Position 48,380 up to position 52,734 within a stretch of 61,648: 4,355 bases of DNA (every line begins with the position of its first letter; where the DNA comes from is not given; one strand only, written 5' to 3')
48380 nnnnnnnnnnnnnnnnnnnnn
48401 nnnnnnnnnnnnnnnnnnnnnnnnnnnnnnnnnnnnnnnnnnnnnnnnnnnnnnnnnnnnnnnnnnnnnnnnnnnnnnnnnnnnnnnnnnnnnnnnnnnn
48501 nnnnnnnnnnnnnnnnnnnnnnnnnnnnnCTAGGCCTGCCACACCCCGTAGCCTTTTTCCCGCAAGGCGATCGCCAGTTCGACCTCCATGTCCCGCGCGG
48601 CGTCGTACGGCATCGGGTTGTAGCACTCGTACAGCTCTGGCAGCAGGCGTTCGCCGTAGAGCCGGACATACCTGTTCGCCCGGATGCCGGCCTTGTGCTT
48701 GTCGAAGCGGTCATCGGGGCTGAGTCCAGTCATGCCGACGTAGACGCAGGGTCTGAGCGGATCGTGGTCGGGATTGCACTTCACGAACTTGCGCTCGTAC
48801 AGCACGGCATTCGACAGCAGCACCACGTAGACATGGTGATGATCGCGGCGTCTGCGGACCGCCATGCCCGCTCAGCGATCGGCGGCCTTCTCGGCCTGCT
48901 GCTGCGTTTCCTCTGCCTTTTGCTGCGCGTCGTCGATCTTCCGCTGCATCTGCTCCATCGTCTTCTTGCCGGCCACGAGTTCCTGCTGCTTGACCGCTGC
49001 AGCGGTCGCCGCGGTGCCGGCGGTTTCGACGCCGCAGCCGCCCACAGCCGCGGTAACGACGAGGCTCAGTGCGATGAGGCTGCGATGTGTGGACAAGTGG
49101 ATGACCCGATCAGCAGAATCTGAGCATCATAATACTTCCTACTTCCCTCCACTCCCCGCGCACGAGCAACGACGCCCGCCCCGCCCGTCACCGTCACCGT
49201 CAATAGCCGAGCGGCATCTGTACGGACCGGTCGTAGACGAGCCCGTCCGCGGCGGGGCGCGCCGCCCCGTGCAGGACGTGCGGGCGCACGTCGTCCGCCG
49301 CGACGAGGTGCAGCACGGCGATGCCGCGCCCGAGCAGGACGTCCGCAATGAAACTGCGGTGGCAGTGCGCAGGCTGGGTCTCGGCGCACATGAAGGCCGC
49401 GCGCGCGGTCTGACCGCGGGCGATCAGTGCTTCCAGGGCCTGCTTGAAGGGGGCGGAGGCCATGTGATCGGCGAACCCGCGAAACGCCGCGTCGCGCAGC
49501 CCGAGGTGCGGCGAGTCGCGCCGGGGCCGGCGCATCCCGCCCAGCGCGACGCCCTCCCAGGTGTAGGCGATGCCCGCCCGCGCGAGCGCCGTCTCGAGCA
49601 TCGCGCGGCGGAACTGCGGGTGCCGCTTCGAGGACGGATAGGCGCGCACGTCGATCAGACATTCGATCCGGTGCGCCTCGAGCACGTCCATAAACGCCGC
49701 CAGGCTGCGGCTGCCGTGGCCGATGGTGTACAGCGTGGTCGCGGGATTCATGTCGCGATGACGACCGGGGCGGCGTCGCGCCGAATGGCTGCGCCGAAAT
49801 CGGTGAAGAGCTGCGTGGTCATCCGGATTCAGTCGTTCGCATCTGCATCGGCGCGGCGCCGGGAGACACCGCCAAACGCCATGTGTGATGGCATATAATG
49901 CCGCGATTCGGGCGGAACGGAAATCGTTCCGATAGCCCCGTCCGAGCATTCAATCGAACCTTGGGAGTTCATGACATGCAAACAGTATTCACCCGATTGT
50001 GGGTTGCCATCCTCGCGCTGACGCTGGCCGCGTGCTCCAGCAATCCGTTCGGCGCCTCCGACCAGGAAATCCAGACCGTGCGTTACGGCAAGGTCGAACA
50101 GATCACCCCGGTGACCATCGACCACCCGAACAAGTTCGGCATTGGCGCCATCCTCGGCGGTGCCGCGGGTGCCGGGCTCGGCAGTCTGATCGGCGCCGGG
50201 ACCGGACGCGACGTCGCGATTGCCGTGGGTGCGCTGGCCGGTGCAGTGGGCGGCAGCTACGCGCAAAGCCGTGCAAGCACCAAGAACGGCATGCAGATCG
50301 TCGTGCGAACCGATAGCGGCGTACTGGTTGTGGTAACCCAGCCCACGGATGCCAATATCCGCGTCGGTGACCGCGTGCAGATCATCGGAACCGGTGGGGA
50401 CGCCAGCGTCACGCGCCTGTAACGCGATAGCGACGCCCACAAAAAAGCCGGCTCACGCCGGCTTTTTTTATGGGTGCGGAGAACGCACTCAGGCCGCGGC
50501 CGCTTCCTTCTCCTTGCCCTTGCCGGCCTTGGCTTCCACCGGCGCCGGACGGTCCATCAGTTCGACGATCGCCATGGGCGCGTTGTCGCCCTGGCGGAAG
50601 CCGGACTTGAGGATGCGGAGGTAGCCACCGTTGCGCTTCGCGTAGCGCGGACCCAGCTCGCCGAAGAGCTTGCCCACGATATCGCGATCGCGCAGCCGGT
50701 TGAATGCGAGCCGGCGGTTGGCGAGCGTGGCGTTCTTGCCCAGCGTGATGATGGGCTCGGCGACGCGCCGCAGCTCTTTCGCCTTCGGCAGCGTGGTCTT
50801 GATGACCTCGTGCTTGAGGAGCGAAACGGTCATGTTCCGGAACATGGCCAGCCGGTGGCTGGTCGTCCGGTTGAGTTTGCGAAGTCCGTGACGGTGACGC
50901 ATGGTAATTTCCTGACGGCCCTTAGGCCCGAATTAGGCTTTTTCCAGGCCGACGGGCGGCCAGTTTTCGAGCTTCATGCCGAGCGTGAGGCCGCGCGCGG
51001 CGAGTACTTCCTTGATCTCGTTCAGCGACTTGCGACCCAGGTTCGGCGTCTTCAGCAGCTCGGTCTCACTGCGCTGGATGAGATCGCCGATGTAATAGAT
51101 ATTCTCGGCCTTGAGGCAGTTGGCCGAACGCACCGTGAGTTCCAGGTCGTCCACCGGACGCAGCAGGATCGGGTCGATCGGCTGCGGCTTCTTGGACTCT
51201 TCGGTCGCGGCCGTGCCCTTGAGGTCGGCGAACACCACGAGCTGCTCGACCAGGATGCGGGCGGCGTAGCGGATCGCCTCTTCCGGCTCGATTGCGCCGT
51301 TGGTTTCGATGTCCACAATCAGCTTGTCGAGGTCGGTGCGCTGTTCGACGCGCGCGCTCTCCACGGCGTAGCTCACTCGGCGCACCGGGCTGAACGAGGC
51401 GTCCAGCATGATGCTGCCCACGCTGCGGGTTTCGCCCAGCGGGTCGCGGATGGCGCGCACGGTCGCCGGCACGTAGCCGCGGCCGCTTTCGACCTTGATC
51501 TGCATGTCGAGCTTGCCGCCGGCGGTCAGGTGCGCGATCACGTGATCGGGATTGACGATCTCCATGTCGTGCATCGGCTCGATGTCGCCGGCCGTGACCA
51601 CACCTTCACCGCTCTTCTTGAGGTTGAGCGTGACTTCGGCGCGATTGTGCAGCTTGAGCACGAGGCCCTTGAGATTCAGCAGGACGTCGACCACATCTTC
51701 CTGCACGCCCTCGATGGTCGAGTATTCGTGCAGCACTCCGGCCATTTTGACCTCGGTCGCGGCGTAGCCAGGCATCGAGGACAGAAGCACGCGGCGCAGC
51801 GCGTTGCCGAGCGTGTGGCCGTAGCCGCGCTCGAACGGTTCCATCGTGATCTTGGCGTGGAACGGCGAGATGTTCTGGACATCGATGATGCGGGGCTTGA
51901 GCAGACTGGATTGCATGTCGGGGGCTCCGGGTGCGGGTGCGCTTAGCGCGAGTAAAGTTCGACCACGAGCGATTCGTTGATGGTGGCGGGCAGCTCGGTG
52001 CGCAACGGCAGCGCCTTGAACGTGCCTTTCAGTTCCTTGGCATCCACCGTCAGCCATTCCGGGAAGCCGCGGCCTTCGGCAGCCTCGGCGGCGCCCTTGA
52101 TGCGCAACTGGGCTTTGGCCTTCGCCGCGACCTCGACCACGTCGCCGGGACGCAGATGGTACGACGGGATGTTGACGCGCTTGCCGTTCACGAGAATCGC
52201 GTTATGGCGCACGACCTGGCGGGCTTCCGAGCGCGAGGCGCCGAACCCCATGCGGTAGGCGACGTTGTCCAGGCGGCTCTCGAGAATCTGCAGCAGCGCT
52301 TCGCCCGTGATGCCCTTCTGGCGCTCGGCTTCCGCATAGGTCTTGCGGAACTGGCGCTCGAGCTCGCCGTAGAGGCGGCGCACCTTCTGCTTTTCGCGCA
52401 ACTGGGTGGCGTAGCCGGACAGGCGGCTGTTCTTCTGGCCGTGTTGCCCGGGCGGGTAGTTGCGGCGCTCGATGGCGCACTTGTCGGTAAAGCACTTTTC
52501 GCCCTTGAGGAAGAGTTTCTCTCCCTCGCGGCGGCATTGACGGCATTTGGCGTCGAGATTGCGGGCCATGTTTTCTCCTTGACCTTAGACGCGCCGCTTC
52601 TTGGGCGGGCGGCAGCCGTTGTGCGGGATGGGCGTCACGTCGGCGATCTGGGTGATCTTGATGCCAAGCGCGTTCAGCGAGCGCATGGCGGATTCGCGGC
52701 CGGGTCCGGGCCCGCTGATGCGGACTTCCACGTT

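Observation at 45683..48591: ECF sigma / anti-sigma / propeller-cupredoxin module bracketed by 60-bp direct repeats derived from the 3' end of a gene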

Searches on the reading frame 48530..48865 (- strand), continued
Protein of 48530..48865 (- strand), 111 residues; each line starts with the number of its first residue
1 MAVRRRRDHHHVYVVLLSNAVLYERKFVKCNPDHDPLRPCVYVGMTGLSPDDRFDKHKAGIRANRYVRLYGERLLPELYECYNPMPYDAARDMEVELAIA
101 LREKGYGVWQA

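Call 70: predict_structure(alignment_id=A2)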
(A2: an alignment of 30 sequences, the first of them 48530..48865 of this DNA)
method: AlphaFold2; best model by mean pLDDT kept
length: 111 residues; sequences in the alignment: 30
mean_pLDDT: 89.5   pTM: 0.82
mean pLDDT of the five models: 89.5, 87.8, 86.2, 81.5, 79.7
residues with pLDDT >= 90: 89; 70-90: 13; 50-70: 3; < 50: 6
segments of 3 or more residues with pLDDT < 50: 1-6
pLDDT, mean of each block of 10 residues (from residue 1): 56 96 94 92 94 93 91 94 89 94 94 67
secondary structure, 60 per line:
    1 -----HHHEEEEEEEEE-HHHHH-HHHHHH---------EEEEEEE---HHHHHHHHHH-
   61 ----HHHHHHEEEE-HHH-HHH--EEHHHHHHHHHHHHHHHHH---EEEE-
elements in order: E9-17 H19-23 H25-30 E40-46 H50-59 H65-70 E71-74 H87-103 E107-110

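Call 72: fold_search(model_id=the predicted structure, library=pdb)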
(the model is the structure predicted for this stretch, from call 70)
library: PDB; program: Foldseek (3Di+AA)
matches with E <= 10: 33; with E <= 0.001: 0
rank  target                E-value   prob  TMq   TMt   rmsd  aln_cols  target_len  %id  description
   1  8tmd_E                3.7e+00  0.02  0.15  0.07   9.7        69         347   13  Cryo-EM structure of CorA in complex with conformation-specific synthetic antibody C18 and 100 uM MgCl2, State MG0.1-1 (released 2025-02-12)
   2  9mgp_A                5.5e+00  0.01  0.16  0.04   9.7        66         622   15  Crystal structure of PRMT5:MEP50 in complex with MTA and compound 46a (released 2025-03-05)
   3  4v8m_BS               5.9e+00  0.05  0.27  0.18   6.7        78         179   14  High-resolution cryo-electron microscopy structure of the Trypanosoma brucei ribosome (released 2014-07-09)
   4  3qpi_B                5.9e+00  0.02  0.25  0.19   9.6       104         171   13  Crystal Structure of Dimeric Chlorite Dismutases from Nitrobacter winogradskyi (released 2011-07-06)
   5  1vlc                  5.9e+00  0.01  0.16  0.08  13.0       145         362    6  Crystal structure of 3-isopropylmalate dehydrogenase (TM0556) from Thermotoga maritima at 1.90 A resolution (released 2004-09-21)
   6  7okp_C                6.3e+00  0.02  0.14  0.05   7.5        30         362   23  Crystal structure of mouse CARM1 in complex with histone H3_13-22 K18 acetylated (released 2021-10-27)
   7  7aih_S                6.3e+00  0.01  0.21  0.17  16.4       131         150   13  The Large subunit of the Kinetoplastid mitochondrial ribosome (released 2021-04-28)
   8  8tmc_A                6.3e+00  0.01  0.16  0.07  10.3        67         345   16  Cryo-EM structure of CorA in complex with conformation-specific synthetic antibody C12 and 20 mM MgCl2, State MG20-2 (released 2025-02-12)
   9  8hte_A                7.1e+00  0.02  0.21  0.12  10.0        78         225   17  Crystal structure of an effector mutant in complex with ubiquitin (released 2023-11-22)
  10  2v74_B                7.1e+00  0.02  0.15  0.06   6.6        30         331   23  Crystal structure of coactivator-associated arginine methyltransferase 1 (CARM1), in complex with S-adenosyl-homocyste (released 2007-10-02)
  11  2v74_D                7.1e+00  0.02  0.15  0.06   7.2        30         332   23  Crystal structure of coactivator-associated arginine methyltransferase 1 (CARM1), in complex with S-adenosyl-homocyste (released 2007-10-02)
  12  5u5o                  7.1e+00  0.01  0.16  0.07  11.1        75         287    7  Bacterial adhesin from Mobiluncus mulieris containing intramolecular disulfide, isopeptide, and ester bond cross-links ( (released 2018-06-13)
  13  8wnf                  7.6e+00  0.03  0.20  0.03   4.8        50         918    6  Crystal structure of H. pylori isoleucyl-tRNA synthetase (HpIleRS) in apo form (released 2024-02-14)
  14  3kkf                  7.6e+00  0.02  0.25  0.26   9.8        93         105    9  Crystal structure of Putative antibiotic biosynthesis monooxygenase (NP_810307.1) from Bacteriodes thetaiotaomicron VPI- (released 2009-12-01)
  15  3lzc_A                8.1e+00  0.08  0.20  0.07   1.5        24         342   29  Crystal structure of Dph2 from Pyrococcus horikoshii (released 2010-06-23)
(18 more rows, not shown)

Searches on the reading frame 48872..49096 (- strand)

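Call 4: search_protein_families(library=pfam, proteins=[window:48872-49096:-], max_evalue=0.01)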
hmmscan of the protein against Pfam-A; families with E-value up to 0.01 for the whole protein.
window:48872-49096:- (74 aa): 0 families

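Call 24: search_protein_families(library=ncbifam, proteins=[window:48872-49096:-], max_evalue=0.01)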
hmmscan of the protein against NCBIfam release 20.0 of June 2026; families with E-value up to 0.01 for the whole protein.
window:48872-49096:- (74 aa): 2 families
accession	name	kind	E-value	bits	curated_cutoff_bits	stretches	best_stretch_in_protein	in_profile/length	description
NF049871.2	cytotoxin_MakA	exception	0.0034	16.4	320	1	11-72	196-257/354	alpha-pore-forming cytotoxin MakA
TIGR02268.1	TIGR02268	paralog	0.0055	16.1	76.15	1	8-64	109-164/295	Myxococcus xanthus paralogous family TIGR02268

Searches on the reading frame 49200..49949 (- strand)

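Call 4: search_protein_families(library=pfam, proteins=[window:49200-49949:-], max_evalue=0.01)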
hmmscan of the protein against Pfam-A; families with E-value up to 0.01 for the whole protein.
window:49200-49949:- (249 aa): 2 families
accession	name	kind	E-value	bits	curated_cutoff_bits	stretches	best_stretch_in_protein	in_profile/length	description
PF04343.18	DUF488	-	4.5e-28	98.7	22.2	1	83-205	2-121/121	Domain of unknown function DUF488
PF22751.1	DUF488-N3a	-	0.00051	20.8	27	1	157-207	65-116/118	Active DUF488-N3 subclade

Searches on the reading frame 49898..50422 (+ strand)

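Call 4: search_protein_families(library=pfam, proteins=[window:49898-50422:+], max_evalue=0.01)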
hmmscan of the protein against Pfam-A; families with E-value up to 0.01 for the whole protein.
window:49898-50422:+ (174 aa): 2 families
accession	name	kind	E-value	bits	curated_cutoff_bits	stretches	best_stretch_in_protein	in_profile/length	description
PF05433.20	Rick_17kDa_Anti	-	6.2e-07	29.7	24.2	1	82-122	1-42/43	Glycine zipper 2TM domain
PF13441.11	Gly-zipper_YMGG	-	0.00035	20.7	28.9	1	81-121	4-41/45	YMGG-like Gly-zipper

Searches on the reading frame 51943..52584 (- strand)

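Call 63: search_protein_families(library=pfam, proteins=[window:51943-52584:-], max_evalue=0.00001)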
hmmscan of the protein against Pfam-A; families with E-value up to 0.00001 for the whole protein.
window:51943-52584:- (213 aa): 2 families
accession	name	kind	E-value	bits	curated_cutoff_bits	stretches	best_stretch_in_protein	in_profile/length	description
PF00163.24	Ribosomal_S4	-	1.6e-31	109.3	23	1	9-102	2-95/95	Ribosomal protein S4/S9 N-terminal domain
PF01479.30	S4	-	5.1e-19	68.2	22.8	1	104-150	2-48/48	S4 domain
